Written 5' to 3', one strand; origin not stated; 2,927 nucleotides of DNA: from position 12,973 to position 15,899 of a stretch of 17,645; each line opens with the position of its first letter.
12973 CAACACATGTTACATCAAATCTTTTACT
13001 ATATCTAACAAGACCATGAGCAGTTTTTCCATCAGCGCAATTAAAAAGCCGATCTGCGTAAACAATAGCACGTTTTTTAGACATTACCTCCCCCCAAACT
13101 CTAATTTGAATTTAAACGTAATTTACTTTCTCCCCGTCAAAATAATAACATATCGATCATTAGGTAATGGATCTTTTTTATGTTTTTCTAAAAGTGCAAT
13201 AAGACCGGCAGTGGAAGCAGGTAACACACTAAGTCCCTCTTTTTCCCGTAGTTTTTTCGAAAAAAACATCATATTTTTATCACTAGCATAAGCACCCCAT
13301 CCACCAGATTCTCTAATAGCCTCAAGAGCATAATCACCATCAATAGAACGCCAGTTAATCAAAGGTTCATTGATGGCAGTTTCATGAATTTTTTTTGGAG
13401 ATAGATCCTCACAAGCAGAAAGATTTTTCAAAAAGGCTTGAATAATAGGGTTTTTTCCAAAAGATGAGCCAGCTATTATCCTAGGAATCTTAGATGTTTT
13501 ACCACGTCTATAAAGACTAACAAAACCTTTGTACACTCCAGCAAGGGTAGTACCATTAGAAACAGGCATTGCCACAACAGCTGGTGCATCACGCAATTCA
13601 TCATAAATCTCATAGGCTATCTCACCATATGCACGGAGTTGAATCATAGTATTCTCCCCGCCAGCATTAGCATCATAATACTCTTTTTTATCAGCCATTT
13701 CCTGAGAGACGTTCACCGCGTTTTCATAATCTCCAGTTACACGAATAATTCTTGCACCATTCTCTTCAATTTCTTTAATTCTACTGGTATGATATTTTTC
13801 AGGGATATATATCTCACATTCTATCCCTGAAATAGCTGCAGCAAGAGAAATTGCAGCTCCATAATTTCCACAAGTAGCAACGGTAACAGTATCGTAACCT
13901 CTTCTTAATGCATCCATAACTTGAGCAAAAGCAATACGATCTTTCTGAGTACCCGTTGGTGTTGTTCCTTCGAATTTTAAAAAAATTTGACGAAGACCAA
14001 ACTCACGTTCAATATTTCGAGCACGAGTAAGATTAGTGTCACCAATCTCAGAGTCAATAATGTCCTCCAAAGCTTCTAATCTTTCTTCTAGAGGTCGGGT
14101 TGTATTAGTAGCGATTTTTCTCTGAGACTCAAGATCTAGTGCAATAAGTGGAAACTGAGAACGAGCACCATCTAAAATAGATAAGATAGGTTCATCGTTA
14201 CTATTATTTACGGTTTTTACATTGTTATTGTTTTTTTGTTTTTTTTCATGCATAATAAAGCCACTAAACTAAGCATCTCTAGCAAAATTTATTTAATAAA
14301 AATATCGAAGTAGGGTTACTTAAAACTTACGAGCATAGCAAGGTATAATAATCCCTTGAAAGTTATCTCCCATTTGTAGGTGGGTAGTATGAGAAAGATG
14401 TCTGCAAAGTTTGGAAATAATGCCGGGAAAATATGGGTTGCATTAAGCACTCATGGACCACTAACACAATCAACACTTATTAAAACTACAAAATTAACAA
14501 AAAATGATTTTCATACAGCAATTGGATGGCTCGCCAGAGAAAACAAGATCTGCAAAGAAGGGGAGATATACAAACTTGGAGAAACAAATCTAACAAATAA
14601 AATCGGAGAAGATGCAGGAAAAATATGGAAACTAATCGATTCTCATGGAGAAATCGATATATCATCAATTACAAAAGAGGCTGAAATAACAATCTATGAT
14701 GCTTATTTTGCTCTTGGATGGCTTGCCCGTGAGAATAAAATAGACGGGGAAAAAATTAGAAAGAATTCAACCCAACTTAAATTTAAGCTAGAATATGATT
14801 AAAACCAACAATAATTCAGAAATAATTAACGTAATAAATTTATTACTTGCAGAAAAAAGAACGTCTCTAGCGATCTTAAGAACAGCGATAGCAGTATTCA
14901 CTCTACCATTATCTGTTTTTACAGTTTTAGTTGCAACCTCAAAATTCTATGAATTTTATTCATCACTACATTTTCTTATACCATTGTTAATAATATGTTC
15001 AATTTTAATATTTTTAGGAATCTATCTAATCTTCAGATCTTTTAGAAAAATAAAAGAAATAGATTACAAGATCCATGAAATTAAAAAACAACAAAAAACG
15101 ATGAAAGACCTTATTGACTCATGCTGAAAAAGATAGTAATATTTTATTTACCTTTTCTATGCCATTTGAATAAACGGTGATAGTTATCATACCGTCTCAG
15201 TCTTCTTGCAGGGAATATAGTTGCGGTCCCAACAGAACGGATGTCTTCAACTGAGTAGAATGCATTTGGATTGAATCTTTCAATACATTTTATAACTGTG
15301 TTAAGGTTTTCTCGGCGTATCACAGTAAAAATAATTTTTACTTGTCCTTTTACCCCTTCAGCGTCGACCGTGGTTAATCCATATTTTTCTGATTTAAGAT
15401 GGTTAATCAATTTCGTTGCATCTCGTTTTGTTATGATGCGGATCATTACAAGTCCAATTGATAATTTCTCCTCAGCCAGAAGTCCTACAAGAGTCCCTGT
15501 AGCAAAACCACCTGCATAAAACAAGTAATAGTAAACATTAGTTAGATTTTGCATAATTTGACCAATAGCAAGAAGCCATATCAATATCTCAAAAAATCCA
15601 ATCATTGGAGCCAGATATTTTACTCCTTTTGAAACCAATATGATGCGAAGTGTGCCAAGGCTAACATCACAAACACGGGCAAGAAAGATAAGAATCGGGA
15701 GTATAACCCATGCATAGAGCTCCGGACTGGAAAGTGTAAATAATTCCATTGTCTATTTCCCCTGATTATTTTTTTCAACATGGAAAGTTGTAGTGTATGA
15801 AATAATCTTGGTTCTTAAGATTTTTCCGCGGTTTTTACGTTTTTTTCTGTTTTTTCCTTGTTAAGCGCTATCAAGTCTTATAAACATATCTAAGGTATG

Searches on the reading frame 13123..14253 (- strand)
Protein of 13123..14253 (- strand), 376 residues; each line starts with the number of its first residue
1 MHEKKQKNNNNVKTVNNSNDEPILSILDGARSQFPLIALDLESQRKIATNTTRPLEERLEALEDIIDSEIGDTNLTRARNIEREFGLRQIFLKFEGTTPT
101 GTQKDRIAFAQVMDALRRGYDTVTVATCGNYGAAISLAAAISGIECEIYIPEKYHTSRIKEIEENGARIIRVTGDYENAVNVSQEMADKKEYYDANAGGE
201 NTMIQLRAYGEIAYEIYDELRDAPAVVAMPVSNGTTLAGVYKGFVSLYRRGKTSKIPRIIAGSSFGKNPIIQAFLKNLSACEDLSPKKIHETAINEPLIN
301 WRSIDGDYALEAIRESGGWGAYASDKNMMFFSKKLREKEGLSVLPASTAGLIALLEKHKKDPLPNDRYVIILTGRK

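Call 4: search_protein_families(library=pfam, proteins=[window:13123-14253:-], max_evalue=0.01)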
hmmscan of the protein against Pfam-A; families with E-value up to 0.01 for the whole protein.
window:13123-14253:- (376 aa): 1 family
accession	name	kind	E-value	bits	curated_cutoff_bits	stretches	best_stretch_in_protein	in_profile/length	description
PF00291.31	PALP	-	1.5e-56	192.4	35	1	67-374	2-295/295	Pyridoxal-phosphate dependent enzyme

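Call 5: search_protein_families(library=ncbifam, proteins=[window:13123-14253:-], max_evalue=0.01)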
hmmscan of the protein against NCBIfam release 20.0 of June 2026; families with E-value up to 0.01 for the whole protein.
window:13123-14253:- (376 aa): 42 families (the best 25 are shown)
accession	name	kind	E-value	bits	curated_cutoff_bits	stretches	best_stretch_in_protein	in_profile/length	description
NF004996.0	PRK06381.1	equivalog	2.6e-130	434.1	266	1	66-376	13-318/319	threonine synthase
NF004170.0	PRK05638.1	equivalog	8.4e-41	139.9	421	1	58-374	52-353/442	threonine synthase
NF006050.0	PRK08197.1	equivalog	5.9e-35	120.8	303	1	71-372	79-376/406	threonine synthase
NF005035.0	PRK06450.1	equivalog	3.9e-31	108.1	301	1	89-374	66-332/338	threonine synthase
TIGR00260.1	thrC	equivalog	7.3e-31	107.6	167.1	1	58-374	7-333/340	threonine synthase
NF006094.0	PRK08246.1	subfamily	3.5e-20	72.6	331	1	54-244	5-189/310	serine/threonine dehydratase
NF006205.0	PRK08329.1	equivalog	1.8e-19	70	358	1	88-366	72-332/347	threonine synthase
NF008735.0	PRK11761.1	equivalog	2.1e-17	63.3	413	1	65-220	5-164/296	cysteine synthase CysM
TIGR01138.1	cysM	equivalog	3.6e-16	59.5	394.2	1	66-210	2-153/290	cysteine synthase B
TIGR01136.1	cysKM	subfamily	7.7e-16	58.3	344.15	1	68-240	3-180/299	cysteine synthase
NF007989.0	PRK10717.1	equivalog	2.9e-15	56.2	387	1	67-242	9-196/334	cysteine synthase A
TIGR01137.1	cysta_beta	equivalog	2.7e-14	52.7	510.25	1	64-242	4-189/457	cystathionine beta-synthase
TIGR01127.1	ilvA_1Cterm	equivalog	4.7e-14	52.2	378.75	1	89-241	16-166/380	threonine ammonia-lyase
NF005680.0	PRK07476.1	equivalog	1.1e-13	50.8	413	1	63-241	14-189/326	hydroxyectoine utilization dehydratase EutB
NF040741.1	ornith_OrtB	equivalog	1.3e-13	50.2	550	1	70-245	57-247/464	2-amino-4-oxopentanoate thiolase subunit OrtB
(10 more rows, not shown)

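Call 53: search_solved_structures(query=window:13123-14253:-, max_evalue=1e-10, show_alignments=1)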
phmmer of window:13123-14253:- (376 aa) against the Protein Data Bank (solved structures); distinct sequences matched with E-value up to 1e-10: 28.
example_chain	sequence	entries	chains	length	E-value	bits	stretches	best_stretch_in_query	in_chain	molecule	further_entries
2zsj_A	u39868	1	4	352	2.7e-27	99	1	68-356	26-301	Threonine synthase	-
2d1f_A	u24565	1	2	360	3.5e-27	98.6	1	71-356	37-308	Threonine synthase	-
1uim_A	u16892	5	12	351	6.9e-26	94.3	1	82-374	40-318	Threonine Synthase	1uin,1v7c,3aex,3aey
6cgq_A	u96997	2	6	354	2.4e-23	86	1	71-374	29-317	Threonine synthase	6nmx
1e5x_A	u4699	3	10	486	3.2e-15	59.2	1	63-374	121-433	THREONINE SYNTHASE | THREONINE SYNTHASE 1, CHLOROPLASTIC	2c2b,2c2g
5ohx_A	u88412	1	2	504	6.1e-15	58.3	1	62-175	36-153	Cystathionine beta-synthase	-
1m54_A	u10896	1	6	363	9.6e-14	54.4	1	61-173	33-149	CYSTATHIONINE BETA-SYNTHASE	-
8stw_A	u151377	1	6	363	9.7e-14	54.4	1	61-173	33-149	Cystathionine beta-synthase, K384N variant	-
5mms_A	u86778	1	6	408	1.3e-13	54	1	61-173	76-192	Cystathionine beta-synthase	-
1jbq_A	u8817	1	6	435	1.5e-13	53.8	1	61-173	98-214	CYSTATHIONINE BETA-SYNTHASE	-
9sqq_A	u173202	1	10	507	1.8e-13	53.5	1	61-173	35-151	Cystathionine beta-synthase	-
9shm_A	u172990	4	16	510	1.8e-13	53.4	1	61-173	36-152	Cystathionine beta-synthase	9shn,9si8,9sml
4l0d_A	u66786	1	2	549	2.2e-13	53.2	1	61-173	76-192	Cystathionine beta-synthase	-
4l27_B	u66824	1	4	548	2.2e-13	53.2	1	61-173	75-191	Cystathionine beta-synthase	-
4l3v_B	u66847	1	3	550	2.2e-13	53.2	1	61-173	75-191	Cystathionine beta-synthase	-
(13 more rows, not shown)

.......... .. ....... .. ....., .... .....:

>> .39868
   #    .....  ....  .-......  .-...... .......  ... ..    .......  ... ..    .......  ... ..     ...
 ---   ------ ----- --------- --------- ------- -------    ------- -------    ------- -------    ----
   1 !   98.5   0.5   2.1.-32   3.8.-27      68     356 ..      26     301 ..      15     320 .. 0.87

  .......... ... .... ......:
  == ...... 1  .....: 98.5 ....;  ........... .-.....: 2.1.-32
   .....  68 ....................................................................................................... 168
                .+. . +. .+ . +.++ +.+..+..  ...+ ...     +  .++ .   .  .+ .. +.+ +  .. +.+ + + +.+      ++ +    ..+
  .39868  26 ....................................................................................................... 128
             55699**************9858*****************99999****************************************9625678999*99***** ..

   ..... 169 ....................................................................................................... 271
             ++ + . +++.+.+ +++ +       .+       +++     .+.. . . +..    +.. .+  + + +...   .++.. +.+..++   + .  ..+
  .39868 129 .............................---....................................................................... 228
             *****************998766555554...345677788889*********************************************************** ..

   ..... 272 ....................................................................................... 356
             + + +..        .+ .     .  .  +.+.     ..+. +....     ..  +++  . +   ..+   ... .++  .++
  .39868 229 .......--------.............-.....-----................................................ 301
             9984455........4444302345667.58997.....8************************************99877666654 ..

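Call 72: search_solved_structures(query=window:13123-14253:-, max_evalue=1e-22, show_alignments=4)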
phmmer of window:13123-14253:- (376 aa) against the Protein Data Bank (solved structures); distinct sequences matched with E-value up to 1e-22: 4.
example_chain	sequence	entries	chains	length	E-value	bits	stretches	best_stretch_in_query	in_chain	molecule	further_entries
2zsj_A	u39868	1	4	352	2.7e-27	99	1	68-356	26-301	Threonine synthase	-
2d1f_A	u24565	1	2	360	3.5e-27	98.6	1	71-356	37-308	Threonine synthase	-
1uim_A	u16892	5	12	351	6.9e-26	94.3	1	82-374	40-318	Threonine Synthase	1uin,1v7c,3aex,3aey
6cgq_A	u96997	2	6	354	2.4e-23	86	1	71-374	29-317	Threonine synthase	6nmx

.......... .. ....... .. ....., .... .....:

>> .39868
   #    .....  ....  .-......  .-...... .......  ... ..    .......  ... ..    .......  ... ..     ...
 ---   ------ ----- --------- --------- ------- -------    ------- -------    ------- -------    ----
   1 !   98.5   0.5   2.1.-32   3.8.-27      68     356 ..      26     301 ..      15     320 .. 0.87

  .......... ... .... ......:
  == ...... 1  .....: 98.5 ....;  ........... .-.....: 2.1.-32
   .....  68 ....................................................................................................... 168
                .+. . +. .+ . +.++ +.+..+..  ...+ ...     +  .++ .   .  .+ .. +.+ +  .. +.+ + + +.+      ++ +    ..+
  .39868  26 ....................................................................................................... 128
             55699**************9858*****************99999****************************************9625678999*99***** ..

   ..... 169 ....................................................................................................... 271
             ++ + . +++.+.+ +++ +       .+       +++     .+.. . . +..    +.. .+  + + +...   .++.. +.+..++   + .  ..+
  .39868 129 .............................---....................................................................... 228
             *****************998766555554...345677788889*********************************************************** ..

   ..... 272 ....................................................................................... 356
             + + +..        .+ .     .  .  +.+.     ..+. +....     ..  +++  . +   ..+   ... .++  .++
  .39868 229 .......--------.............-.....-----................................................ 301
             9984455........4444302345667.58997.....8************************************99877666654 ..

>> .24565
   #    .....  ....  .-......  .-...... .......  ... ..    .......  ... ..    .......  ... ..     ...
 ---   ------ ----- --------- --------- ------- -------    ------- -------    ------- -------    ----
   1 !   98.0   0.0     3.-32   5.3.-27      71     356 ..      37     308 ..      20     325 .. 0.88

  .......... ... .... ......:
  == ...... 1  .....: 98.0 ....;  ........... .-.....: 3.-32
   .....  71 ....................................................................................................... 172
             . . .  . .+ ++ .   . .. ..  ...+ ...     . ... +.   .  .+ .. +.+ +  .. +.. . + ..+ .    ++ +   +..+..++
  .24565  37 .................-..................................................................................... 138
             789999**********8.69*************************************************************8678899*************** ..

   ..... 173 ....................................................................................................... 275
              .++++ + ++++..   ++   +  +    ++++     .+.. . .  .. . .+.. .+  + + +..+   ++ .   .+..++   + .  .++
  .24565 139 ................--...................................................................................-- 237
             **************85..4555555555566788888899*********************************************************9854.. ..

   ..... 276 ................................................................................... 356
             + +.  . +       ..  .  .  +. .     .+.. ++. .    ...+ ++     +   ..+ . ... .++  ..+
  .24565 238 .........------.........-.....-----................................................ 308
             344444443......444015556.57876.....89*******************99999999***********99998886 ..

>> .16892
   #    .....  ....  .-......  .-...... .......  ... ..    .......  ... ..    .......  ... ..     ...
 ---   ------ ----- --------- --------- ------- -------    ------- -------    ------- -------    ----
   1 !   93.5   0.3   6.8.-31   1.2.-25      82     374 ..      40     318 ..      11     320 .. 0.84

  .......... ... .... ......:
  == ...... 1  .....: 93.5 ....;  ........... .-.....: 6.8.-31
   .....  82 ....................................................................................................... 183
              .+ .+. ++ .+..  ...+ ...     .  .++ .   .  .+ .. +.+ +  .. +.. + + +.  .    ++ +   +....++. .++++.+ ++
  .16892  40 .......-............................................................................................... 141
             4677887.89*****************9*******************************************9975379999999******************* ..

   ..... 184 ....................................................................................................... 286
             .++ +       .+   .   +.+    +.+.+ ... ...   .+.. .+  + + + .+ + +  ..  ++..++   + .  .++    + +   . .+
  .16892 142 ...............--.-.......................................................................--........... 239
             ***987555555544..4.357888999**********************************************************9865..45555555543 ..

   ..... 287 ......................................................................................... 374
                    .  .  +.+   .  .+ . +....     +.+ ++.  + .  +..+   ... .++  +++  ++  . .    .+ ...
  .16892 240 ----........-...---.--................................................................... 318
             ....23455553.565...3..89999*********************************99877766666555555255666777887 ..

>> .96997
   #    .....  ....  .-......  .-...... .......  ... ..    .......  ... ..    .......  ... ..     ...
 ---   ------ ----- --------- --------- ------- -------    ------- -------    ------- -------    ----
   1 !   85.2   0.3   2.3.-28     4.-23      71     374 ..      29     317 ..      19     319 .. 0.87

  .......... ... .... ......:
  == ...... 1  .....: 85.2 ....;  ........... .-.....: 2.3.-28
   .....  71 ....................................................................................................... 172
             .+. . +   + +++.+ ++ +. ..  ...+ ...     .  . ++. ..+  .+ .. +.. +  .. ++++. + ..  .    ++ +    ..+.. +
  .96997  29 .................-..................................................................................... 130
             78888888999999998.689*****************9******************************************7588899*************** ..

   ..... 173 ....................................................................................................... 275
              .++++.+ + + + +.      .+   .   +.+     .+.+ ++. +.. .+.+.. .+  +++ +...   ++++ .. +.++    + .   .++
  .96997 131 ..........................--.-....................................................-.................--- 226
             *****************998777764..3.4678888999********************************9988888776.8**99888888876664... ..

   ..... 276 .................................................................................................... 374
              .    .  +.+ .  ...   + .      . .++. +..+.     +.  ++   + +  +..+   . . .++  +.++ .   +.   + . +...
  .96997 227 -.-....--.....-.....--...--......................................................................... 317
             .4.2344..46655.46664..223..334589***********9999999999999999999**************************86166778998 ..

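Call 84: search_protein_families(library=padloc, proteins=[window:13123-14253:-], max_evalue=0.01)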
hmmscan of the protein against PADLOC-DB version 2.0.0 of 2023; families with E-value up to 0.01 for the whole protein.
window:13123-14253:- (376 aa): 0 families

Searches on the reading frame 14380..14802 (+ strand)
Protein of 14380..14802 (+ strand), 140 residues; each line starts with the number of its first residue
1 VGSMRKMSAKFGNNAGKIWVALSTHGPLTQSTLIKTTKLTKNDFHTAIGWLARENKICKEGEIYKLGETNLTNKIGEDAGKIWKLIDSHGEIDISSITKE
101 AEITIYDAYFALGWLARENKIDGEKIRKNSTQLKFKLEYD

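Call 4: search_protein_families(library=pfam, proteins=[window:14380-14802:+], max_evalue=0.01)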
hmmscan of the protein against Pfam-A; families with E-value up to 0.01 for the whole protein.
window:14380-14802:+ (140 aa): 3 families
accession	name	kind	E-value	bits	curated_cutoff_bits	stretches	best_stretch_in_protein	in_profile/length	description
PF10771.15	DUF2582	-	1.5e-34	118.4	24.2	2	5-60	2-55/65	Winged helix-turn-helix domain (DUF2582)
PF22536.2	POLR3C_WHD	-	0.0028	18.1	30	0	72-131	6-65/77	POLR3C, C-terminal winged-helix domain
PF24741.1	AlkZ-rel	-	0.0061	16.5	26.5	0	10-69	99-162/221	AlkZ related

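Call 5: search_protein_families(library=ncbifam, proteins=[window:14380-14802:+], max_evalue=0.01)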
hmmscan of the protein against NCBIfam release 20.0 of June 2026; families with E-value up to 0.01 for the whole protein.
window:14380-14802:+ (140 aa): 2 families
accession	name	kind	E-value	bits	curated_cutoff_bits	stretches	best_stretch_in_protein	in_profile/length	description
NF003210.0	PRK04172.1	equivalog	0.00017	20.6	350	1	21-128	14-127/496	phenylalanine--tRNA ligase subunit alpha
NF053660.1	ORF80_fam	equivalog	0.0086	15.9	95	0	14-58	3-47/70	ORF80 family leucine zipper DNA-binding protein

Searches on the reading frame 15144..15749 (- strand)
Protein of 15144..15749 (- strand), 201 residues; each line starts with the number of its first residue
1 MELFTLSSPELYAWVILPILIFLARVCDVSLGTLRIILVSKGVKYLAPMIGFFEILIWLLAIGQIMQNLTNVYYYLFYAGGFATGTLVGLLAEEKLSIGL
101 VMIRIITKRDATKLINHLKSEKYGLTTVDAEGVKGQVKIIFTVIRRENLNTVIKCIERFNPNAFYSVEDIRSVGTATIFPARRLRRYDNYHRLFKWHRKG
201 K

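Call 4: search_protein_families(library=pfam, proteins=[window:15144-15749:-], max_evalue=0.01)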
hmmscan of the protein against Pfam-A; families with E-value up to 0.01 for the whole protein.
window:15144-15749:- (201 aa): 2 families
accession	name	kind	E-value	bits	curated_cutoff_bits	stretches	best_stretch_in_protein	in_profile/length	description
PF18955.5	DUF5698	-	6.8e-22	78.1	27.5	1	33-89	1-57/58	Domain of unknown function (DUF5698)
PF10035.14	DUF2179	-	3e-10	40.2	22.8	1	123-173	1-53/55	Uncharacterized protein conserved in bacteria (DUF2179)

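Call 5: search_protein_families(library=ncbifam, proteins=[window:15144-15749:-], max_evalue=0.01)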
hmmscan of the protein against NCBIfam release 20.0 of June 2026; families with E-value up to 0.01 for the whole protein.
window:15144-15749:- (201 aa): 5 families
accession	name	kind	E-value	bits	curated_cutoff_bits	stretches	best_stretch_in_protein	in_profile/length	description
NF003191.0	PRK04164.1-2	equivalog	2.2e-71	239.5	179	1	8-195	7-194/200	hypothetical protein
NF003194.0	PRK04164.1-5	equivalog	1.6e-32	112.4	160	1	19-167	8-156/178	hypothetical protein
NF003190.0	PRK04164.1-1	equivalog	5.5e-25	88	318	1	14-176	9-170/200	hypothetical protein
NF003192.0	PRK04164.1-3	equivalog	5.1e-21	75.4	341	1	18-166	8-156/174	hypothetical protein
NF003193.0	PRK04164.1-4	equivalog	2.6e-18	66.3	351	1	19-176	5-162/182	hypothetical protein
